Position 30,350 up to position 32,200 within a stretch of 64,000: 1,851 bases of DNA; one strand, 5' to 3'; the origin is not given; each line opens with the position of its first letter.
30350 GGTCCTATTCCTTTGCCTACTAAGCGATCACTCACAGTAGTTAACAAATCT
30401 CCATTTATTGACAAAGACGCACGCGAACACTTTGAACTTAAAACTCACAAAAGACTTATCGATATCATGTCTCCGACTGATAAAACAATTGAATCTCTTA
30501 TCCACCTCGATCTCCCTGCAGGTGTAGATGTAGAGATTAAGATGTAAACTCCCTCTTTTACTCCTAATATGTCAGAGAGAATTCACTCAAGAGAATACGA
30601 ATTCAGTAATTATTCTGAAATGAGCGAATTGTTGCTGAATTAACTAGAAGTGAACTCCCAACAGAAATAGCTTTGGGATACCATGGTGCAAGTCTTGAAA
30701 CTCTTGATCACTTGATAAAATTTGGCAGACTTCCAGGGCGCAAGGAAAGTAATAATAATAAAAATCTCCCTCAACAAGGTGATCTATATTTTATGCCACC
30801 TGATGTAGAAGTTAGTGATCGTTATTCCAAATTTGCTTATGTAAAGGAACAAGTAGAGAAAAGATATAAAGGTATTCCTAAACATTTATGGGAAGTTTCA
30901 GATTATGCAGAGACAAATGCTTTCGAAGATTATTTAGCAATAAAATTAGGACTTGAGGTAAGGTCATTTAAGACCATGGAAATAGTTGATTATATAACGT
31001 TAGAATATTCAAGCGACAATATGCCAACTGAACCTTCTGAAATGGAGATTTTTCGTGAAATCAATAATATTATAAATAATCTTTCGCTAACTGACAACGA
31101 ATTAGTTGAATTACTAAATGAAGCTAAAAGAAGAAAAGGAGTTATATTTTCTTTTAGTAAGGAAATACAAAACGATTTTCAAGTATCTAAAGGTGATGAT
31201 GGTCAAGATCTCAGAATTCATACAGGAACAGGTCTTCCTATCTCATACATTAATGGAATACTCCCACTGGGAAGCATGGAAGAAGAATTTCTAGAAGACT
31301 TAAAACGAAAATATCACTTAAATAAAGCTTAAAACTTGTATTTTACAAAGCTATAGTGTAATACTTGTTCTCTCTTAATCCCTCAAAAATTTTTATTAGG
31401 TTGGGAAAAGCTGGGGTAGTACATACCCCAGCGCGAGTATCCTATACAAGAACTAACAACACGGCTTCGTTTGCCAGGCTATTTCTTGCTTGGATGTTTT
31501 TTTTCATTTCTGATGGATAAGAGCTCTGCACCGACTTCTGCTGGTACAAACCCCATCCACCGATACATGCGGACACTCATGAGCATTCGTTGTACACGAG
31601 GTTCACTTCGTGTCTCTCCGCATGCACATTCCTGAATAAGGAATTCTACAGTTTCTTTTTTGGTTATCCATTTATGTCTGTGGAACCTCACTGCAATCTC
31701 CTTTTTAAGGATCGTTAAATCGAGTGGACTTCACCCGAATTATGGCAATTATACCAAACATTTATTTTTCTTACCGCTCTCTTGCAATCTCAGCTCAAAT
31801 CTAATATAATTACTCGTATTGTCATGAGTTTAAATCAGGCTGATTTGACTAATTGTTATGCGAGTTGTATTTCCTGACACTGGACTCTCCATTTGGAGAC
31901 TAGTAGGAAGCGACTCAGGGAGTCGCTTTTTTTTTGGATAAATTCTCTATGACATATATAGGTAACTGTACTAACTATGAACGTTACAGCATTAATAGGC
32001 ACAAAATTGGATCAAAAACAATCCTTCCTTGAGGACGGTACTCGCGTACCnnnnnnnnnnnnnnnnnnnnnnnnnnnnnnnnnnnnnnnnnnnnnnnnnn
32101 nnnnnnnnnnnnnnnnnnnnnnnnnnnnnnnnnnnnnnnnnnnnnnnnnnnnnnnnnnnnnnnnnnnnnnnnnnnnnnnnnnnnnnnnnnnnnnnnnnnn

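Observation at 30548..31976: A 1.4-kb accessory insertion separates rpsJ from rplC, and a terminator-like hairpin sits in the rplC leader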

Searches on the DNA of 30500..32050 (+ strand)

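Call 6: search_rna_families(source=window, start=30500, end=32050, threshold=evalue, max_evalue=10, show_alignments=3)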
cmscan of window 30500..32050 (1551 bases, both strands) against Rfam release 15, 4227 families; matches with E-value up to 10: 5.
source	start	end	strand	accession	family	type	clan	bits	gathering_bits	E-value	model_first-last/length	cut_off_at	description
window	31050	31129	+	RF00535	snoMe28S-Am982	Gene; snRNA; snoRNA; CD-box;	CL00054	20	49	2.6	1-80/80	no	Small nucleolar RNA Me28S-Am982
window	31905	31931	+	RF03957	mir-5856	Gene; miRNA;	-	17.5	90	2.3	1-70/70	no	mir-5856 microRNA precursor family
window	31740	31846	-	RF02842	RefA1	Gene; sRNA;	-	17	94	0.83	1-222/222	no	Enterococcus sRNA A1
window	31651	31708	+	RF01384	InvR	Gene;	-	16.4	60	7.5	1-91/91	no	Invasion gene-associated RNA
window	31852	31939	+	RF01409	STnc250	Gene; sRNA;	-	14.7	42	9.3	1-94/94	no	STnc250 Hfq binding RNA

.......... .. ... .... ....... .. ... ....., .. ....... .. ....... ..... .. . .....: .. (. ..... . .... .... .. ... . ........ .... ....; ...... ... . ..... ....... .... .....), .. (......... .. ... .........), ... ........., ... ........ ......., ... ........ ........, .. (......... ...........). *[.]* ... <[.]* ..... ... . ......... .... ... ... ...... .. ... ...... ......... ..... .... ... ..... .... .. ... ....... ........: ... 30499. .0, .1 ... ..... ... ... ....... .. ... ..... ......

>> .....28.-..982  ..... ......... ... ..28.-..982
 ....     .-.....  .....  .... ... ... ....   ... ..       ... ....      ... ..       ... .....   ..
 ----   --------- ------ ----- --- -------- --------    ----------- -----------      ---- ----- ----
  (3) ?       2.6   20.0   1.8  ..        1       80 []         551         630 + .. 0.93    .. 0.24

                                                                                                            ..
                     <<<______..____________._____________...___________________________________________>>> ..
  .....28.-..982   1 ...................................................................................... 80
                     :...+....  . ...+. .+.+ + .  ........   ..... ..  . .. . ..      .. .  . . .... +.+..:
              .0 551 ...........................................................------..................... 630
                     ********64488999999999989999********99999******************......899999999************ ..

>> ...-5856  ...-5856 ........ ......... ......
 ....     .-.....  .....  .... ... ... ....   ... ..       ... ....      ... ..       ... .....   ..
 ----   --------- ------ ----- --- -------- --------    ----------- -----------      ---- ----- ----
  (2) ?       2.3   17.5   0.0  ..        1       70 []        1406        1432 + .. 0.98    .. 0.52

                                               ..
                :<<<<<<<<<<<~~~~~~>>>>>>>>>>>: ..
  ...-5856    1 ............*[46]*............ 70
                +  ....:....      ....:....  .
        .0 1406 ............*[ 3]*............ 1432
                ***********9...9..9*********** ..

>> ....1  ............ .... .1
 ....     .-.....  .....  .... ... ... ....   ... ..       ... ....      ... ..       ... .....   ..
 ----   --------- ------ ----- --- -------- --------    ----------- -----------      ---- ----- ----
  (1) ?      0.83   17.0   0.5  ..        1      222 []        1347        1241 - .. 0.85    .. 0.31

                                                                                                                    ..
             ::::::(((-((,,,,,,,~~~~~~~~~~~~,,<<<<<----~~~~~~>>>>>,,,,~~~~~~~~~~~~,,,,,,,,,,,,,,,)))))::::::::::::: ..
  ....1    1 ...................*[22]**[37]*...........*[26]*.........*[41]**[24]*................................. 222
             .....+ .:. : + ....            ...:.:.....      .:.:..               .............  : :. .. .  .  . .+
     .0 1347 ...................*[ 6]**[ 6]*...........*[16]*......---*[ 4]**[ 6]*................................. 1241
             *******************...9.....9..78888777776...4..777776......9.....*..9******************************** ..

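Call 73: search_dna_similar(query=window:31333-31800:+, collection=phages, mode=distant, max_evalue=0.01, max_rows=8)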
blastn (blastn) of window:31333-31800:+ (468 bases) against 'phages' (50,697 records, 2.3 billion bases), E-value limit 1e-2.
No match.

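Call 82: build_rna_model(alignment_id=A4, structure=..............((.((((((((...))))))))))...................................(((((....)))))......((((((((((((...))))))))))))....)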
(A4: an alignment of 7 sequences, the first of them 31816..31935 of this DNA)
Model R1 built from alignment A4 (7 sequences, 124 columns); structure: as given.
model positions 118; base pairs 27; branch points 2; effective number of sequences 1.79; information 0.59 bits per position. Calibrated on 0.2 Mb of random sequence (short: E-values are rough).
structure used (alignment columns):
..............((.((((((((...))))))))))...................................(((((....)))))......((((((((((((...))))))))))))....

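Call 83: search_with_rna_model(model_id=R1, sources=[window, L002, L003, L039, L082, L084, L085, L086, L093, L094, L096, L097, L098, L099, L100, L101, L102, L103, L011, L026, L004], max_evalue=10, make_alignment=true)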
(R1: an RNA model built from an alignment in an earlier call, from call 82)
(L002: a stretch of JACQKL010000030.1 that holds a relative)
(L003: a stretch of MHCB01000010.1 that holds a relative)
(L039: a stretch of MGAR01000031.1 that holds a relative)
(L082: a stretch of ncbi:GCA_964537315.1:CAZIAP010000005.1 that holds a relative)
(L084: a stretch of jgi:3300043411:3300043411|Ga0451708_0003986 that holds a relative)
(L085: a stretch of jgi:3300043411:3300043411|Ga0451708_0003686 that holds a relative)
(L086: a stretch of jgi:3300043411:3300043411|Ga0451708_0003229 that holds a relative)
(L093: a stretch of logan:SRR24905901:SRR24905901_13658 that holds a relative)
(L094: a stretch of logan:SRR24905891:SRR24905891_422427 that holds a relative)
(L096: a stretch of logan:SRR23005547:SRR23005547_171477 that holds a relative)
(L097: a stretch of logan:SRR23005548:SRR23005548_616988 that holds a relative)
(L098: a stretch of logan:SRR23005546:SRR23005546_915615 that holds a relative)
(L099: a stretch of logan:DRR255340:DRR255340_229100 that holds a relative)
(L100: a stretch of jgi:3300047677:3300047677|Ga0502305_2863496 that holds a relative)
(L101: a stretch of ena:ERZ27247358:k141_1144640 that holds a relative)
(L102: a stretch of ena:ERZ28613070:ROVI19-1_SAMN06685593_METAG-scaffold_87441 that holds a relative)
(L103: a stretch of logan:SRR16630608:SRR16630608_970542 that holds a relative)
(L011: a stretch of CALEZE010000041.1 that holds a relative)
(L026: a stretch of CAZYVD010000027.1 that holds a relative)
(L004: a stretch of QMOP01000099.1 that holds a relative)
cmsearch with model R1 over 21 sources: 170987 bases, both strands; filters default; matches with E-value up to 10: 18.
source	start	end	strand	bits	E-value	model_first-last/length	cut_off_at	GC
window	31816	31933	+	135.3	2e-25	1-118/118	no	0.41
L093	1157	1273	+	128.3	5.4e-24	1-118/118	no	0.38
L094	359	475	+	128.3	5.4e-24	1-118/118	no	0.38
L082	4832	4948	+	120.5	2.1e-22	1-118/118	no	0.38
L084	948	1065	+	118.7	4.9e-22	1-118/118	no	0.37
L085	2947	3064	+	117.4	8.8e-22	1-118/118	no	0.42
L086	1105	1221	+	110.3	2.5e-20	1-118/118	no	0.42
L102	390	506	+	104.1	4.7e-19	1-118/118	no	0.4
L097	1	51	+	40.7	3.8e-06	69-118/118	5'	0.47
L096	1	28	+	21.3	0.035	91-118/118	5'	0.54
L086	1142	1246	-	18.4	0.14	1-118/118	no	0.44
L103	2313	2417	+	15.1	0.63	1-118/118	no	0.38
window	9838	9938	-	13.8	1.2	1-118/118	no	0.32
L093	1243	1305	-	11.3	3.8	1-118/118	no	0.38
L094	445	507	-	11.3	3.8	1-118/118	no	0.38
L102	476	544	-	11.1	4.3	1-118/118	no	0.32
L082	4918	4992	-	10.9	4.6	1-118/118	no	0.31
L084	997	1089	-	9.9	7.4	1-118/118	no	0.4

Alignment A5: 18 matches aligned to the model, 183 columns, each read 5' to 3' on its own strand. Consensus structure (alignment columns), stored with it:
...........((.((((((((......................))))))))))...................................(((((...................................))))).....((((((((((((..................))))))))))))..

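Call 84: search_with_rna_model(model_id=R1, sources=[window, L082, L084, L085, L086, L093, L102], max_evalue=0.000001, make_alignment=true)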
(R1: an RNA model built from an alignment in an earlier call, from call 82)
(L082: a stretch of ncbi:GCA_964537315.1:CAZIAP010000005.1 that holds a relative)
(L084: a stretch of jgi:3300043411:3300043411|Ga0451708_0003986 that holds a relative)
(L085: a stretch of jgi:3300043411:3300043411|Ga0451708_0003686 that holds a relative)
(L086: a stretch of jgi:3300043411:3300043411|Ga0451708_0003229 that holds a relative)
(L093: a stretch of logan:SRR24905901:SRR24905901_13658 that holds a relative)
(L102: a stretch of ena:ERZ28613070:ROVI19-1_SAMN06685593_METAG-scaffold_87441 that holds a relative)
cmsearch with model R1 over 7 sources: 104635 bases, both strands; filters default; matches with E-value up to 0.000001: 7.
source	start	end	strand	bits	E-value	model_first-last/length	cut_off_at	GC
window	31816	31933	+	135.3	1.2e-25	1-118/118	no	0.41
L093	1157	1273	+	128.3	3.3e-24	1-118/118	no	0.38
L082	4832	4948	+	120.5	1.3e-22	1-118/118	no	0.38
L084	948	1065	+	118.7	3e-22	1-118/118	no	0.37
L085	2947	3064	+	117.4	5.4e-22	1-118/118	no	0.42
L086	1105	1221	+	110.3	1.5e-20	1-118/118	no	0.42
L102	390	506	+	104.1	2.9e-19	1-118/118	no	0.4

Alignment A6: 7 matches aligned to the model, 119 columns, each read 5' to 3' on its own strand. Consensus structure (alignment columns), stored with it:
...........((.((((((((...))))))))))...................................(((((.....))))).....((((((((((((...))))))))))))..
